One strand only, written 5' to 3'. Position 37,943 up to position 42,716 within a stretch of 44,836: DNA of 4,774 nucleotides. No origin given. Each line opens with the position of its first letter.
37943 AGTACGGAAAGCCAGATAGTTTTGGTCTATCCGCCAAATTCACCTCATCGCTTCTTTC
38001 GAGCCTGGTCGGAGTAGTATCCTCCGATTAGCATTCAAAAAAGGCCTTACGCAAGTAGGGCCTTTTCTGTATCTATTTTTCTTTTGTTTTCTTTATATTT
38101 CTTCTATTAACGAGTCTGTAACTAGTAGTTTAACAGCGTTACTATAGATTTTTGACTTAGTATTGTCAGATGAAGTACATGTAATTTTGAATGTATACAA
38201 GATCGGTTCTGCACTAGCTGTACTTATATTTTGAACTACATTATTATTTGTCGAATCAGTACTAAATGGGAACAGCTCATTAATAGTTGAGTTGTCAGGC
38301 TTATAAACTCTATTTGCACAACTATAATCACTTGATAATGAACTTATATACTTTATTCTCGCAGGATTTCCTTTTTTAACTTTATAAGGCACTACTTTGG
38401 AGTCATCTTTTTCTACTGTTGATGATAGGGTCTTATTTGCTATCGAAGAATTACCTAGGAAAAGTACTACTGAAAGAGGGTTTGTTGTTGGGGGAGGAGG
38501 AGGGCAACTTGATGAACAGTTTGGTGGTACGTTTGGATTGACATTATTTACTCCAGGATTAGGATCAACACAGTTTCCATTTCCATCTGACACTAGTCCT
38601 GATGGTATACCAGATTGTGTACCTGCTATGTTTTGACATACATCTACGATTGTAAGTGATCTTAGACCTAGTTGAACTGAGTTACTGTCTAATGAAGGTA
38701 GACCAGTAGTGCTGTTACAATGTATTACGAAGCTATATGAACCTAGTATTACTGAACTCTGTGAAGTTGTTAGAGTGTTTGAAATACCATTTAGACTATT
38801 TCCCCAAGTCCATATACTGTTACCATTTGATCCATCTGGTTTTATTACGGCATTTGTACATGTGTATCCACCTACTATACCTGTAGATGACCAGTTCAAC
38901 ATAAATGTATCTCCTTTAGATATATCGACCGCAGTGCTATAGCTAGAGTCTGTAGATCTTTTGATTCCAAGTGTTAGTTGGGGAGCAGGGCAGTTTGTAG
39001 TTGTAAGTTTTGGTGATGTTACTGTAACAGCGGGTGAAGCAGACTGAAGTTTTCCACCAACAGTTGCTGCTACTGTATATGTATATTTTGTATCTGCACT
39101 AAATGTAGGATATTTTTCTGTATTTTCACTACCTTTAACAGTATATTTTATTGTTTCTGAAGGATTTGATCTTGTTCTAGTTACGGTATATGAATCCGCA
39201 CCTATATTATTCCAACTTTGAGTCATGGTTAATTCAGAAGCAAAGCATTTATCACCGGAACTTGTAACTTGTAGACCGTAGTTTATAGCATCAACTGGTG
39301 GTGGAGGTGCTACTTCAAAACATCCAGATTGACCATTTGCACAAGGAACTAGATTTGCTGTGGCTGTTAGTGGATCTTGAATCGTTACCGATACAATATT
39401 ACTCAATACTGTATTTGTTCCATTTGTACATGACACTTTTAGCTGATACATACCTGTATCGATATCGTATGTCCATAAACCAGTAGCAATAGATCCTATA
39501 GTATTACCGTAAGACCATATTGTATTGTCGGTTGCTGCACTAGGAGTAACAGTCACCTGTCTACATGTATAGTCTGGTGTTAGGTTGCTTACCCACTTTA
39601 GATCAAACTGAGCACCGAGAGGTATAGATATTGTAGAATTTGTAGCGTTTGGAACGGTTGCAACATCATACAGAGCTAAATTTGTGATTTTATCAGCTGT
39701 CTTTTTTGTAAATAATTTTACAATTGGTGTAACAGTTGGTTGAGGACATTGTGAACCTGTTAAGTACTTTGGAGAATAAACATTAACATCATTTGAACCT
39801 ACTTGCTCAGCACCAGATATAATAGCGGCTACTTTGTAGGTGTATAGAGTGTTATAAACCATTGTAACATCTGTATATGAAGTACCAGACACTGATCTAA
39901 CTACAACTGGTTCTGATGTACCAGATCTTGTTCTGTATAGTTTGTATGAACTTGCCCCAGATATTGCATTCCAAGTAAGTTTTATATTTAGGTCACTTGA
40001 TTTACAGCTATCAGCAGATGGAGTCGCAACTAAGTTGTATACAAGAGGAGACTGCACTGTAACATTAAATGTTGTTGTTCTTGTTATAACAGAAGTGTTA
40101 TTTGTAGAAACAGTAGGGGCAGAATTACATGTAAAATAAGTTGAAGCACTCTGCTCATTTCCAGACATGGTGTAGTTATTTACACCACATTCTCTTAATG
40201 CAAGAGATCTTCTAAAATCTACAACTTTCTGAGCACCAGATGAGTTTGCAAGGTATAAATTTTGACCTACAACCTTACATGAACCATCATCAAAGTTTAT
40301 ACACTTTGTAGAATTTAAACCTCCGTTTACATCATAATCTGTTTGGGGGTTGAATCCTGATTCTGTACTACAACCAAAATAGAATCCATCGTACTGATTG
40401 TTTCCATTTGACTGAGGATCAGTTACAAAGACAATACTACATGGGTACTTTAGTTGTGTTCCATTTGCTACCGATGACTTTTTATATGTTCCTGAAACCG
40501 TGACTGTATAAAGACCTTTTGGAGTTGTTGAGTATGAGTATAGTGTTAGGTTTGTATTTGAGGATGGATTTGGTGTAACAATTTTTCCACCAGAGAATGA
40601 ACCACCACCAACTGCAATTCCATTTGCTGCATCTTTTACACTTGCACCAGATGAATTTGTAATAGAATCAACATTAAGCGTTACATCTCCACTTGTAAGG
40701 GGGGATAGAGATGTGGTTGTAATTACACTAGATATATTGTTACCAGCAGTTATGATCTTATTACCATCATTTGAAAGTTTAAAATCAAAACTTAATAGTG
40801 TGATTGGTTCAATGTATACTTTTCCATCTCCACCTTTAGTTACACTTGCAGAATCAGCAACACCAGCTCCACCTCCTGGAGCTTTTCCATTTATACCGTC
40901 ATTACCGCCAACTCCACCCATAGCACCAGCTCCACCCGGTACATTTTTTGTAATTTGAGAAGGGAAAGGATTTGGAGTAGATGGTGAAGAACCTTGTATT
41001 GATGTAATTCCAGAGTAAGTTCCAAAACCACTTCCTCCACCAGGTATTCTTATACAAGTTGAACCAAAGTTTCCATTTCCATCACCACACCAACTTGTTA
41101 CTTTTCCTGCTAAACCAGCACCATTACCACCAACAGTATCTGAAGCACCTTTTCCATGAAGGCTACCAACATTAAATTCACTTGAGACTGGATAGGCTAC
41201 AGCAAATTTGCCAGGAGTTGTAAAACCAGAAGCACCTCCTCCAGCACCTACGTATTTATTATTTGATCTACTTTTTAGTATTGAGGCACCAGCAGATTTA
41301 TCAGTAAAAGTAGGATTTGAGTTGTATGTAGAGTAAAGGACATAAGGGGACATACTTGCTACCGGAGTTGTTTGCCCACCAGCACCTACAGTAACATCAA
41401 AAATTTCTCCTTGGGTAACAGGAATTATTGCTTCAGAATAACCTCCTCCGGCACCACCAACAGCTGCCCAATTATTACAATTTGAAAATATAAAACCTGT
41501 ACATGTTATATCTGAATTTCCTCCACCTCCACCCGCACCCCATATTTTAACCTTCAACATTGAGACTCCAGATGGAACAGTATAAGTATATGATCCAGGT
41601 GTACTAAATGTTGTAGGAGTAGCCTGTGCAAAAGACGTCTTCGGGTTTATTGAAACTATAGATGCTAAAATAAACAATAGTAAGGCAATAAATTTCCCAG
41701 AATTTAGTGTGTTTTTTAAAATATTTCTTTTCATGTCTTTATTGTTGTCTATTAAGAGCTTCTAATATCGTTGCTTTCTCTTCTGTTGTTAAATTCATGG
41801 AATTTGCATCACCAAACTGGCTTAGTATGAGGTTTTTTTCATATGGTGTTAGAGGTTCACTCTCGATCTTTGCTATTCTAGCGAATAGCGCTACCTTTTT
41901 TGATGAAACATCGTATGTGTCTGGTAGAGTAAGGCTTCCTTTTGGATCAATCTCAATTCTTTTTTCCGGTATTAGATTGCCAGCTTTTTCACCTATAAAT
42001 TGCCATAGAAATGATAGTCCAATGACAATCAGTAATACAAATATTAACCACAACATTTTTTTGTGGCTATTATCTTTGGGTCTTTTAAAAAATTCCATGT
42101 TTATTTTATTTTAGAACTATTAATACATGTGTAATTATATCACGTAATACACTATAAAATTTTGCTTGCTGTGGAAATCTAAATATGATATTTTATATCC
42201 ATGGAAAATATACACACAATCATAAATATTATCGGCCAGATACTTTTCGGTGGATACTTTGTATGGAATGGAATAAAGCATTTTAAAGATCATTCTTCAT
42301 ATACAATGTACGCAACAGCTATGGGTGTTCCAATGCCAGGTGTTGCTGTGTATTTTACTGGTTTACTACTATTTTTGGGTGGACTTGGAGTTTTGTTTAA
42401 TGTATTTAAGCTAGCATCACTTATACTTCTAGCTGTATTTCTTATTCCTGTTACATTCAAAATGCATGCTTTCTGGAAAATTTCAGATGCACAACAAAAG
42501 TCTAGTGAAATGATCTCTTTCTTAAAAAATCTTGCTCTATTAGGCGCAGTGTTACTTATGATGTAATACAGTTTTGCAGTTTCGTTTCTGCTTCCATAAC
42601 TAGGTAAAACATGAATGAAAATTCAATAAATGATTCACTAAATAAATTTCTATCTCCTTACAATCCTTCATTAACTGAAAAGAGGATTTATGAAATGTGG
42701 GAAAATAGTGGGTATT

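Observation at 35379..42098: Orphan sigma-70-family factor with paralogous small proteins and signal-peptide proteins: candidate regulated surface module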

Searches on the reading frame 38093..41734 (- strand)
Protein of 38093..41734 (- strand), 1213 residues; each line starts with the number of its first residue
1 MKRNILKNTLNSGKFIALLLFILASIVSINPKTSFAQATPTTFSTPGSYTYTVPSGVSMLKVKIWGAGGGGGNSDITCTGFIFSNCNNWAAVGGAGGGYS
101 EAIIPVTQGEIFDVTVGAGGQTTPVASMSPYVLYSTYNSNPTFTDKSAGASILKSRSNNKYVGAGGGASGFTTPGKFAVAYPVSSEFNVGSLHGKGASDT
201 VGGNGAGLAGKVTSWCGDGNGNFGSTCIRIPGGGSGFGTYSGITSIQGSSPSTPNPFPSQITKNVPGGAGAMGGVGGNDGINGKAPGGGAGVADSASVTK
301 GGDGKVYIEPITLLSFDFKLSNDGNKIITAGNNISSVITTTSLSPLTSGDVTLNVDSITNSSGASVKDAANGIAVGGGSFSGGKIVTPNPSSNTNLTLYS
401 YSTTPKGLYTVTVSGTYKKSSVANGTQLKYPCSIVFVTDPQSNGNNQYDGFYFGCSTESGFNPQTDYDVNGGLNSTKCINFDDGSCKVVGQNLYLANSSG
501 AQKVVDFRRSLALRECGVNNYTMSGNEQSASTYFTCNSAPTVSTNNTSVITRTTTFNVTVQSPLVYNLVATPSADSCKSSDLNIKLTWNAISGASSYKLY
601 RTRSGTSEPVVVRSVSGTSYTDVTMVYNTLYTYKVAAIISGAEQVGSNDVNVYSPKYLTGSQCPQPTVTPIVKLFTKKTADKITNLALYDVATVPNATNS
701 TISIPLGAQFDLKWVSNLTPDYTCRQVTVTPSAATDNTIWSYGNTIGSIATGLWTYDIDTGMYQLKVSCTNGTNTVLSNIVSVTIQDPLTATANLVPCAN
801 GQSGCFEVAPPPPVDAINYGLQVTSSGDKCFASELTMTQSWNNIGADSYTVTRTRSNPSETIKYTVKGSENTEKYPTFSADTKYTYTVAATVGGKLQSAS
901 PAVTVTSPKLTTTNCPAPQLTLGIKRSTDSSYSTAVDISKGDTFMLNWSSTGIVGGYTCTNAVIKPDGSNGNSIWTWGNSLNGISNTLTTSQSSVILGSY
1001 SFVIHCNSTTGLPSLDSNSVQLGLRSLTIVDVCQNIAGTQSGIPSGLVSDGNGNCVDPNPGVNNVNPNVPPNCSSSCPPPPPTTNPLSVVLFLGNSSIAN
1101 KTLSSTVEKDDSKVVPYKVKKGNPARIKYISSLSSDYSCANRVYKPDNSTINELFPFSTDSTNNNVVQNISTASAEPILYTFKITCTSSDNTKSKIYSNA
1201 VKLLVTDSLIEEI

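Call 6: search_protein_families(library=pfam, max_evalue=0.01, proteins=[window:38093-41734:-])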
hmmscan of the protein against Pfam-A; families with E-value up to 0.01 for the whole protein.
window:38093-41734:- (1213 aa): 1 family
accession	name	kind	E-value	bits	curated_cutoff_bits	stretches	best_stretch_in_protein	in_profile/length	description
PF21722.4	Gly_rich_2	-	0.00079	19.9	24.3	1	45-309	2-224/226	Glycine-rich domain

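Call 8: search_protein_families(library=ncbifam, max_evalue=0.01, proteins=[window:38093-41734:-])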
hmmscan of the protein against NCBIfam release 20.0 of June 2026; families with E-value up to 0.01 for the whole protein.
window:38093-41734:- (1213 aa): 0 families

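Call 17: search_protein_families(library=phrogs, max_evalue=0.01, proteins=[window:38093-41734:-])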
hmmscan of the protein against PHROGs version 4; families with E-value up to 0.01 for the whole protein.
window:38093-41734:- (1213 aa): 4 families
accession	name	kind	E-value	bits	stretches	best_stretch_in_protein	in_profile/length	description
phrog_863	-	tail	1.1e-12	48.7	1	37-121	397-475/690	tail fiber assembly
phrog_4971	-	tail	8.5e-06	26.3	2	836-909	207-281/283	major tail protein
phrog_13770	-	unknown function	0.0061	17.5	0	566-634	15-83/99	-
phrog_35827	-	unknown function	0.0095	15.5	0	532-638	314-420/438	-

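Call 18: search_protein_families(library=padloc, max_evalue=0.01, proteins=[window:38093-41734:-])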
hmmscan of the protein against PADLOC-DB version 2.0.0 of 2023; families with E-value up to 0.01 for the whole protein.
window:38093-41734:- (1213 aa): 0 families

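Call 70: search_solved_structures(query=window:38093-41734:-, max_evalue=1)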
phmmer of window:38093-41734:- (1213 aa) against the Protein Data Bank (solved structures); distinct sequences matched with E-value up to 1: 1.
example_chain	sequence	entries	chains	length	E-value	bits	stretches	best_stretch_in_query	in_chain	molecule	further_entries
3mpc_A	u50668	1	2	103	7.8e-08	33.9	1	578-656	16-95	Fn3-like protein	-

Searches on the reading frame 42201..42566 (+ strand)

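Call 6: search_protein_families(library=pfam, max_evalue=0.01, proteins=[window:42201-42566:+])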
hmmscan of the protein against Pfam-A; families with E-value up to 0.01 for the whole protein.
window:42201-42566:+ (121 aa): 3 families
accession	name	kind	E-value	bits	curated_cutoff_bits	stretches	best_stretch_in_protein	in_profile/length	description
PF07681.17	DoxX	-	1.2e-06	29.5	23.6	1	14-90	7-85/85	DoxX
PF05514.17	HR_lesion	-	0.00025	21.6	22.6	1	41-119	53-134/138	HR-like lesion-inducing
PF18895.5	T4SS_pilin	-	0.0085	16.6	26.6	0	2-37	10-47/71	Type IV secretion system pilin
